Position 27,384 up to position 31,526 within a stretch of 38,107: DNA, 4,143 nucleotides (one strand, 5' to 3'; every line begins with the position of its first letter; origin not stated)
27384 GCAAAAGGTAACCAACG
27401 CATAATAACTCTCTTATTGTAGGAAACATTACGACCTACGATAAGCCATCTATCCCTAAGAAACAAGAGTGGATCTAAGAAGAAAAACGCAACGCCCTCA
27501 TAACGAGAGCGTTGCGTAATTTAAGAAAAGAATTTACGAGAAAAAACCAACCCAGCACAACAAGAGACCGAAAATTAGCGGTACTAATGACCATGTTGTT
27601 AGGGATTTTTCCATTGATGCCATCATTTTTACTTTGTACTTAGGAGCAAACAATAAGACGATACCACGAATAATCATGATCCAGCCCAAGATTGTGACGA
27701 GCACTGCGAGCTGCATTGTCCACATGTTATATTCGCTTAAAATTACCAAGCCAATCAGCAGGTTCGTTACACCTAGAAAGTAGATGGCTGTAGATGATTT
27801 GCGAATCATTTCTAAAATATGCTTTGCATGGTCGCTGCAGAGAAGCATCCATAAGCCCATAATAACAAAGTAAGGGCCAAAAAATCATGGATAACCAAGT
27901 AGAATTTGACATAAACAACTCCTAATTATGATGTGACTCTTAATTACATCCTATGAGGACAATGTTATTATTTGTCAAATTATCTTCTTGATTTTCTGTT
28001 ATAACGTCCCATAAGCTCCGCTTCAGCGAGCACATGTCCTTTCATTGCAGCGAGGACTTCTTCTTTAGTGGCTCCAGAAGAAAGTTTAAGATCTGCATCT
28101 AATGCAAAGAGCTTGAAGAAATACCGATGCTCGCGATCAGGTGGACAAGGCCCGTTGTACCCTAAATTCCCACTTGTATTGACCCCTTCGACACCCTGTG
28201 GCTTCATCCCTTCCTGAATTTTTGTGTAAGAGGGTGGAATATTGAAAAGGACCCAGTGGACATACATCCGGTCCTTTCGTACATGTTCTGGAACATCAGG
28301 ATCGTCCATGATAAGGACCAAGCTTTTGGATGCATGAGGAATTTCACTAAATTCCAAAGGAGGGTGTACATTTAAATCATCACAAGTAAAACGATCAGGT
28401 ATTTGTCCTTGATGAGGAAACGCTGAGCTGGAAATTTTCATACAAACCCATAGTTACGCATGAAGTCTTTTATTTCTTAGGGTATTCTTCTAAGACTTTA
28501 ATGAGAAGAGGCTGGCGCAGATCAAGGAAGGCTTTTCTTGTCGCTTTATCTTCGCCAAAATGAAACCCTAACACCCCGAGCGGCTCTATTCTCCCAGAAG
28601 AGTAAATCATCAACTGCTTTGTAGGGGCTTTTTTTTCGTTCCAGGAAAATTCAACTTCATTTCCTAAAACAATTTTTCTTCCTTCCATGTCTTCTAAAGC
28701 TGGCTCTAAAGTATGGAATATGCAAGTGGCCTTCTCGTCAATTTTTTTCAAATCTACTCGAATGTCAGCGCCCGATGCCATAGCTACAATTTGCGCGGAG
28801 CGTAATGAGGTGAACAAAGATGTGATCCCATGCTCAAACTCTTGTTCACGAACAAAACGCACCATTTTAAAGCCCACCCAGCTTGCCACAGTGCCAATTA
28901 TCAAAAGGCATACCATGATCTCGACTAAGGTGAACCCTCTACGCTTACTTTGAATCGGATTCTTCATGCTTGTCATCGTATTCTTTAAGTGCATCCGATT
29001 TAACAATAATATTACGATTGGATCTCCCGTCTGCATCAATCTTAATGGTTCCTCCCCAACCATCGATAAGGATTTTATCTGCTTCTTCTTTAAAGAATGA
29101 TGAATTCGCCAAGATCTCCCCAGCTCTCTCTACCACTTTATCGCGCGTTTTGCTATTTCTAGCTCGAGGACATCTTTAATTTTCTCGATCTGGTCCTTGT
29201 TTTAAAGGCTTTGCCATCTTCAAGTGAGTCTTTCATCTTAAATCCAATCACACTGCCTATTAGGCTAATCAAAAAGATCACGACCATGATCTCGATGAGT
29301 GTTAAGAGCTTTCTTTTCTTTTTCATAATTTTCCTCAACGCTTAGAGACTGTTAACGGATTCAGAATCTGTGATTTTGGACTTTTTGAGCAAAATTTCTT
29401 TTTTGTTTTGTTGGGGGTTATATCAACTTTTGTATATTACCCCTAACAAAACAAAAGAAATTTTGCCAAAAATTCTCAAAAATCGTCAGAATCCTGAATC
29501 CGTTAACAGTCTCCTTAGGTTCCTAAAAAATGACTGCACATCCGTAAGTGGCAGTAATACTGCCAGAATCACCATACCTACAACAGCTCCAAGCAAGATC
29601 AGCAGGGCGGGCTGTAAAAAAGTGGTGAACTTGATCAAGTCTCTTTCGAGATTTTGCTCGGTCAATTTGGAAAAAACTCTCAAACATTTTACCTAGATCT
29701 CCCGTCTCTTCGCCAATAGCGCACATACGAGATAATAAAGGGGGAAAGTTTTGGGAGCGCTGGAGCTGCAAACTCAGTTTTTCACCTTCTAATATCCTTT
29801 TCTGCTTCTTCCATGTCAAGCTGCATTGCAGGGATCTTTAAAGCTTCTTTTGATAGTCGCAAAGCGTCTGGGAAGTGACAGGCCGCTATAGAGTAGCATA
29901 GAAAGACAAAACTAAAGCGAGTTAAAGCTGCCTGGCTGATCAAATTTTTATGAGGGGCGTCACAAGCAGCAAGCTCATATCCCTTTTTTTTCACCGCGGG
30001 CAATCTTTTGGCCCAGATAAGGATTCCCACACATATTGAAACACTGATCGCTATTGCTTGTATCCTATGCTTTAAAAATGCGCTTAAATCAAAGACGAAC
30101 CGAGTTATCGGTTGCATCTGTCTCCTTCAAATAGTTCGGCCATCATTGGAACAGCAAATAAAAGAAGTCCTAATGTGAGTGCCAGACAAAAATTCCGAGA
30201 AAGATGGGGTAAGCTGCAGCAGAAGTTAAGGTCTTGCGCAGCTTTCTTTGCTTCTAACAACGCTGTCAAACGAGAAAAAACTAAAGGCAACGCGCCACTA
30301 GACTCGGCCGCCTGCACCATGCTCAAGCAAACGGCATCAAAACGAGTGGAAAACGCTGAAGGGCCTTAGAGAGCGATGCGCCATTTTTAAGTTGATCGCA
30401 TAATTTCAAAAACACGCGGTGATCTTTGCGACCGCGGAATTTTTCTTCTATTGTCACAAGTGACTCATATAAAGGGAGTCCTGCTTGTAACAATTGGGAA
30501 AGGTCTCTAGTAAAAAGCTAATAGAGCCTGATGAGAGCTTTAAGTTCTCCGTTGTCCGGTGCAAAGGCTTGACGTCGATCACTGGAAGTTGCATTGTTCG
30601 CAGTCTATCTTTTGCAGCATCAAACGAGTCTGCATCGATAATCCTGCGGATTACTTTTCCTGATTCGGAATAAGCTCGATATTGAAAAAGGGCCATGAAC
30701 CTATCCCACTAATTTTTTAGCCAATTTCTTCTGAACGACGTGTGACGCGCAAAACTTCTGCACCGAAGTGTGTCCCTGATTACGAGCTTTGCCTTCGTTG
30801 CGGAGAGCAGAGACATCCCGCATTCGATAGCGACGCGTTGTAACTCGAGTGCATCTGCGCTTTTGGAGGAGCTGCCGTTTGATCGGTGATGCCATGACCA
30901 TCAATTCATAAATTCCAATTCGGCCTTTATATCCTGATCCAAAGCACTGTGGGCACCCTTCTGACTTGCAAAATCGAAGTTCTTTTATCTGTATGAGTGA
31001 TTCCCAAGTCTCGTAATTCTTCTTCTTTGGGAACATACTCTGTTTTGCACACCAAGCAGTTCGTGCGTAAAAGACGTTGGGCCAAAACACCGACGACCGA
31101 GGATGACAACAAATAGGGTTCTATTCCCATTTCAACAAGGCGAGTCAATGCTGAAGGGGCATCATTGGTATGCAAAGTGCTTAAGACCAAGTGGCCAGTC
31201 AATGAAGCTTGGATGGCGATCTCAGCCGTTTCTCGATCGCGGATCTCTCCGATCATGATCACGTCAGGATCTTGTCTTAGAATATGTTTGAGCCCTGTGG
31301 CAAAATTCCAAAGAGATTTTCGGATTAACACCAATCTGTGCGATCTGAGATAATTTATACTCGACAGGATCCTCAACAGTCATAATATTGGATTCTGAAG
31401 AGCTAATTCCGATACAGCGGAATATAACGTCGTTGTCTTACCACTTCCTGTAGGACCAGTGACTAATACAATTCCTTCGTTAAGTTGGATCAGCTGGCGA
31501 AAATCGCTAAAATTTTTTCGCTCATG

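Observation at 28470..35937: Type II secretion locus is a mosaic: secretin, gspC-like gene and one pseudopilin intact, but gspE, gspF and gspG shattered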

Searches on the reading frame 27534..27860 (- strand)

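Call 36: search_protein_families(library=pfam, proteins=[window:27534-27860:-], max_evalue=0.001)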
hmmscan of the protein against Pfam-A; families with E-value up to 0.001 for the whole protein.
window:27534-27860:- (108 aa): 2 families
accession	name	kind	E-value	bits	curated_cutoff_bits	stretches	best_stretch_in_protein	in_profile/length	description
PF23636.1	DUF7144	-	5.2e-06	27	27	1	47-106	1-61/115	Domain of unknown function (DUF7144)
PF09838.14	DUF2065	-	0.00018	21.9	24.3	0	54-104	1-55/56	Uncharacterized protein conserved in bacteria (DUF2065)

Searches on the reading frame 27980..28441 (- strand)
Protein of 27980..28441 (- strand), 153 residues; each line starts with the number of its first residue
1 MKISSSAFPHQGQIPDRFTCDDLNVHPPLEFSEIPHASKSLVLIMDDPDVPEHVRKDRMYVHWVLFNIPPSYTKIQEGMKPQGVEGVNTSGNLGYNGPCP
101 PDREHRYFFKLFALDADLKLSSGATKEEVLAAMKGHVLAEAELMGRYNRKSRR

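Call 5: search_protein_families(library=pfam, proteins=[window:27980-28441:-], max_evalue=0.01)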
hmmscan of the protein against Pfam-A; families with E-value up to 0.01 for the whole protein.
window:27980-28441:- (153 aa): 1 family
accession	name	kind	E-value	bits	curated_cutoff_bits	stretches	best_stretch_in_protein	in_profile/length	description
PF01161.25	PBP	-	7.8e-43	146.5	24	1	14-147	2-135/135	Phosphatidylethanolamine-binding protein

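Call 34: find_encoding_contigs(protein=window:27980-28441:-, flank=10000, max_places=10)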
Protein window:27980-28441:- (153 aa): no gene with exactly this product is on record in the collection.

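Call 57: search_protein_families(library=ncbifam, proteins=[L166:45-434:+, L166:412-909:+], max_evalue=0.01)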
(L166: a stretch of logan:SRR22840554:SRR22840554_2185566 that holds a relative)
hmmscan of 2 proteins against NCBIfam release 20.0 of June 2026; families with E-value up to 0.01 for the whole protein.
L166:45-434:+ (129 aa): 2 families
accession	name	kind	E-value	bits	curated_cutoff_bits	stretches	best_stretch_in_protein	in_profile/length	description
TIGR01710.1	typeII_sec_gspG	equivalog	1.2e-06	28.6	88.85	1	8-56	3-51/134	type II secretion system major pseudopilin GspG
TIGR01708.2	typeII_sec_gspH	equivalog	2.6e-05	24.3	80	1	9-44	5-40/169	type II secretion system minor pseudopilin GspH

L166:412-909:+ (165 aa): 8 families
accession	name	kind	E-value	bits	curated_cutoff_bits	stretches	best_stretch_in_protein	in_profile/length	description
TIGR01708.2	typeII_sec_gspH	equivalog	4.9e-09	36.4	80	1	10-71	2-63/169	type II secretion system minor pseudopilin GspH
TIGR02532.1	IV_pilin_GFxxxE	domain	5.5e-07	29.2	16.3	1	9-31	1-23/24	prepilin-type N-terminal cleavage/methylation domain-containing protein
NF040982.1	ComGD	equivalog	1.5e-05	25.5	70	1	10-76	2-68/139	competence type IV pilus minor pilin ComGD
NF007800.0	PRK10506.1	equivalog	3.8e-05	23.5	158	1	7-89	6-87/163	prepilin peptidase-dependent protein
TIGR01710.1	typeII_sec_gspG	equivalog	0.00037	20.5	88.85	1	10-37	1-28/134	type II secretion system major pseudopilin GspG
NF041775.1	typeIV_PilA_Myxo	equivalog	0.0073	16.3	400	1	8-39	9-40/214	type IV pilin protein PilA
TIGR02596.1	TIGR02596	subfamily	0.0074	16.4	70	1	12-80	1-69/196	Verru_Chthon cassette protein D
NF041013.1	T4P_ComGE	equivalog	0.0097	16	49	0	9-29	3-23/83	competence type IV pilus minor pilin ComGE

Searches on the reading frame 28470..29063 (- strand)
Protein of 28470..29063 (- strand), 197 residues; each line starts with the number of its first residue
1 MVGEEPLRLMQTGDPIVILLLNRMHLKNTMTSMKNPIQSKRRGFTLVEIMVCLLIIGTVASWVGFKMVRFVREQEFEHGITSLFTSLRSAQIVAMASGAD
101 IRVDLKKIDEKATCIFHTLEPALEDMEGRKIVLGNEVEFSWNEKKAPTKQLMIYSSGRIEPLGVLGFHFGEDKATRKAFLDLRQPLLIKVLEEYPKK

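Call 5: search_protein_families(library=pfam, proteins=[window:28470-29063:-], max_evalue=0.01)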
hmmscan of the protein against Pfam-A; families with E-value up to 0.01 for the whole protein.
window:28470-29063:- (197 aa): 1 family
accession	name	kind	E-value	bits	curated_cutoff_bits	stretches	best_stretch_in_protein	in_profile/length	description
PF07963.17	N_methyl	-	9.8e-08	31.7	21.2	1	39-61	2-24/27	Prokaryotic N-terminal methylation motif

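Call 56: search_protein_families(library=pfam, proteins=[window:28473-28967:-], max_evalue=0.01)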
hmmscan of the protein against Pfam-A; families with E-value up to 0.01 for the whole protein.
seq(165 aa): 1 family
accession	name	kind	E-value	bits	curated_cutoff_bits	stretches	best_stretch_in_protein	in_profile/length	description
PF07963.17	N_methyl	-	8.3e-08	31.9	21.2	1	7-29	2-24/27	Prokaryotic N-terminal methylation motif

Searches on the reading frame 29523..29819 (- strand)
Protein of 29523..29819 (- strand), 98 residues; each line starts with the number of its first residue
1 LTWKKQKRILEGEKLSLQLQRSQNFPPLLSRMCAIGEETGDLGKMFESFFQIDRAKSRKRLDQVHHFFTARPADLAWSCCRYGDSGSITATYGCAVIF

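Call 5: search_protein_families(library=pfam, proteins=[window:29523-29819:-], max_evalue=0.01)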
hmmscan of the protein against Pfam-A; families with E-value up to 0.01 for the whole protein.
window:29523-29819:- (98 aa): 1 family
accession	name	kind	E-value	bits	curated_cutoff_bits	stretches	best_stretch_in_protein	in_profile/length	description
PF00482.28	T2SSF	-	7.6e-06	26.4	25.2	1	7-56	40-91/125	Type II secretion system (T2SS), protein F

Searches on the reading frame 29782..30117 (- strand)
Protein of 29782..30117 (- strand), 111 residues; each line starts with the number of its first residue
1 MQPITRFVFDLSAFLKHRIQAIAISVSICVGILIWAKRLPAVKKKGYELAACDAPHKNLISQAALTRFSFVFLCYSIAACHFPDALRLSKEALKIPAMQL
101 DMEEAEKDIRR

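Call 5: search_protein_families(library=pfam, proteins=[window:29782-30117:-], max_evalue=0.01)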
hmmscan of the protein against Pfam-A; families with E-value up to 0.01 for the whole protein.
window:29782-30117:- (111 aa): 0 families

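Call 57: search_protein_families(library=ncbifam, proteins=[L166:45-434:+, L166:412-909:+], max_evalue=0.01)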
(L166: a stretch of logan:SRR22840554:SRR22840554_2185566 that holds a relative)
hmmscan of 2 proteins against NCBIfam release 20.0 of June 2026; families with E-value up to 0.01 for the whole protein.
L166:45-434:+ (129 aa): 2 families
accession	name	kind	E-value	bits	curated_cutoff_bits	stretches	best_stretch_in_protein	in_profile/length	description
TIGR01710.1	typeII_sec_gspG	equivalog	1.2e-06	28.6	88.85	1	8-56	3-51/134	type II secretion system major pseudopilin GspG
TIGR01708.2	typeII_sec_gspH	equivalog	2.6e-05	24.3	80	1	9-44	5-40/169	type II secretion system minor pseudopilin GspH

L166:412-909:+ (165 aa): 8 families
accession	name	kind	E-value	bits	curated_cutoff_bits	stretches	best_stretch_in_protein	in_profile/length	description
TIGR01708.2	typeII_sec_gspH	equivalog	4.9e-09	36.4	80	1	10-71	2-63/169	type II secretion system minor pseudopilin GspH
TIGR02532.1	IV_pilin_GFxxxE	domain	5.5e-07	29.2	16.3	1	9-31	1-23/24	prepilin-type N-terminal cleavage/methylation domain-containing protein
NF040982.1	ComGD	equivalog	1.5e-05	25.5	70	1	10-76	2-68/139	competence type IV pilus minor pilin ComGD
NF007800.0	PRK10506.1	equivalog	3.8e-05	23.5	158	1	7-89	6-87/163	prepilin peptidase-dependent protein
TIGR01710.1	typeII_sec_gspG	equivalog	0.00037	20.5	88.85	1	10-37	1-28/134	type II secretion system major pseudopilin GspG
NF041775.1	typeIV_PilA_Myxo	equivalog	0.0073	16.3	400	1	8-39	9-40/214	type IV pilin protein PilA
TIGR02596.1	TIGR02596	subfamily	0.0074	16.4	70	1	12-80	1-69/196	Verru_Chthon cassette protein D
NF041013.1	T4P_ComGE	equivalog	0.0097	16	49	0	9-29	3-23/83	competence type IV pilus minor pilin ComGE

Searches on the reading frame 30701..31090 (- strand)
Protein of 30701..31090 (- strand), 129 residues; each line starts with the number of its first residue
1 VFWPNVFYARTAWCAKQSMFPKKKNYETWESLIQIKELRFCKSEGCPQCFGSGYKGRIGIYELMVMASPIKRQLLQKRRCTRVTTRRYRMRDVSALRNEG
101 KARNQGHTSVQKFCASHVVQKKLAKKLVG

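Call 5: search_protein_families(library=pfam, proteins=[window:30701-31090:-], max_evalue=0.01)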
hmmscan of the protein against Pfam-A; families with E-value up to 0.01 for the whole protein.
window:30701-31090:- (129 aa): 1 family
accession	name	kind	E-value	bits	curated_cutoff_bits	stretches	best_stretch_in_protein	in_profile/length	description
PF00437.27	T2SSE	-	9.4e-08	31.5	24.9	1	31-112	288-367/370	Type II/IV secretion system protein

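Call 57: search_protein_families(library=ncbifam, proteins=[L166:45-434:+, L166:412-909:+], max_evalue=0.01)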
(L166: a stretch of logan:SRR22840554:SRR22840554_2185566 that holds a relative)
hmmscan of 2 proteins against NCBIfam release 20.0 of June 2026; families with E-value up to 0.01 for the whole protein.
L166:45-434:+ (129 aa): 2 families
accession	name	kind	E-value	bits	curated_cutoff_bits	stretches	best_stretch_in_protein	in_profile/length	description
TIGR01710.1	typeII_sec_gspG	equivalog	1.2e-06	28.6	88.85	1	8-56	3-51/134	type II secretion system major pseudopilin GspG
TIGR01708.2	typeII_sec_gspH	equivalog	2.6e-05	24.3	80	1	9-44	5-40/169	type II secretion system minor pseudopilin GspH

L166:412-909:+ (165 aa): 8 families
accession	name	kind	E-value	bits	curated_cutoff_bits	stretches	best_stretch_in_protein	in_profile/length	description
TIGR01708.2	typeII_sec_gspH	equivalog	4.9e-09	36.4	80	1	10-71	2-63/169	type II secretion system minor pseudopilin GspH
TIGR02532.1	IV_pilin_GFxxxE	domain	5.5e-07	29.2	16.3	1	9-31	1-23/24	prepilin-type N-terminal cleavage/methylation domain-containing protein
NF040982.1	ComGD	equivalog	1.5e-05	25.5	70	1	10-76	2-68/139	competence type IV pilus minor pilin ComGD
NF007800.0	PRK10506.1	equivalog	3.8e-05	23.5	158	1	7-89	6-87/163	prepilin peptidase-dependent protein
TIGR01710.1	typeII_sec_gspG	equivalog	0.00037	20.5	88.85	1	10-37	1-28/134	type II secretion system major pseudopilin GspG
NF041775.1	typeIV_PilA_Myxo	equivalog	0.0073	16.3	400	1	8-39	9-40/214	type IV pilin protein PilA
TIGR02596.1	TIGR02596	subfamily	0.0074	16.4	70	1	12-80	1-69/196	Verru_Chthon cassette protein D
NF041013.1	T4P_ComGE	equivalog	0.0097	16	49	0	9-29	3-23/83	competence type IV pilus minor pilin ComGE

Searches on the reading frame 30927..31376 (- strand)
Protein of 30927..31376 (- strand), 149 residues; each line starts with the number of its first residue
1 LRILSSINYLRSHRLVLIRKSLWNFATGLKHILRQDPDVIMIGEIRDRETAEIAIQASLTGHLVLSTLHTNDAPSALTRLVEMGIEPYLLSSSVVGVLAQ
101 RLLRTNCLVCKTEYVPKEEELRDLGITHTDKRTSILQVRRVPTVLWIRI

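Call 5: search_protein_families(library=pfam, proteins=[window:30927-31376:-], max_evalue=0.01)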
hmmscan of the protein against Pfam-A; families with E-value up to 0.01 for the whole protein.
window:30927-31376:- (149 aa): 1 family
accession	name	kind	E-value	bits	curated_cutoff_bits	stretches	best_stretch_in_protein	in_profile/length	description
PF00437.27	T2SSE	-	6.5e-44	150.5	24.9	1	20-127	195-303/370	Type II/IV secretion system protein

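Call 57: search_protein_families(library=ncbifam, proteins=[L166:45-434:+, L166:412-909:+], max_evalue=0.01)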
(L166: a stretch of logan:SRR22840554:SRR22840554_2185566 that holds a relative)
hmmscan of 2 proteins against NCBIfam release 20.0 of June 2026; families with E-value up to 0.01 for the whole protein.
L166:45-434:+ (129 aa): 2 families
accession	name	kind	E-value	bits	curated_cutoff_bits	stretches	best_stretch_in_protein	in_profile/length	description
TIGR01710.1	typeII_sec_gspG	equivalog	1.2e-06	28.6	88.85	1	8-56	3-51/134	type II secretion system major pseudopilin GspG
TIGR01708.2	typeII_sec_gspH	equivalog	2.6e-05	24.3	80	1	9-44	5-40/169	type II secretion system minor pseudopilin GspH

L166:412-909:+ (165 aa): 8 families
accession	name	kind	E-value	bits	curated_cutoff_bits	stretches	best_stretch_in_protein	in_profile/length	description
TIGR01708.2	typeII_sec_gspH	equivalog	4.9e-09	36.4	80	1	10-71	2-63/169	type II secretion system minor pseudopilin GspH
TIGR02532.1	IV_pilin_GFxxxE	domain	5.5e-07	29.2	16.3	1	9-31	1-23/24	prepilin-type N-terminal cleavage/methylation domain-containing protein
NF040982.1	ComGD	equivalog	1.5e-05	25.5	70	1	10-76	2-68/139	competence type IV pilus minor pilin ComGD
NF007800.0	PRK10506.1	equivalog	3.8e-05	23.5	158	1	7-89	6-87/163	prepilin peptidase-dependent protein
TIGR01710.1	typeII_sec_gspG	equivalog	0.00037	20.5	88.85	1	10-37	1-28/134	type II secretion system major pseudopilin GspG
NF041775.1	typeIV_PilA_Myxo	equivalog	0.0073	16.3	400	1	8-39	9-40/214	type IV pilin protein PilA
TIGR02596.1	TIGR02596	subfamily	0.0074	16.4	70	1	12-80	1-69/196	Verru_Chthon cassette protein D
NF041013.1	T4P_ComGE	equivalog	0.0097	16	49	0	9-29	3-23/83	competence type IV pilus minor pilin ComGE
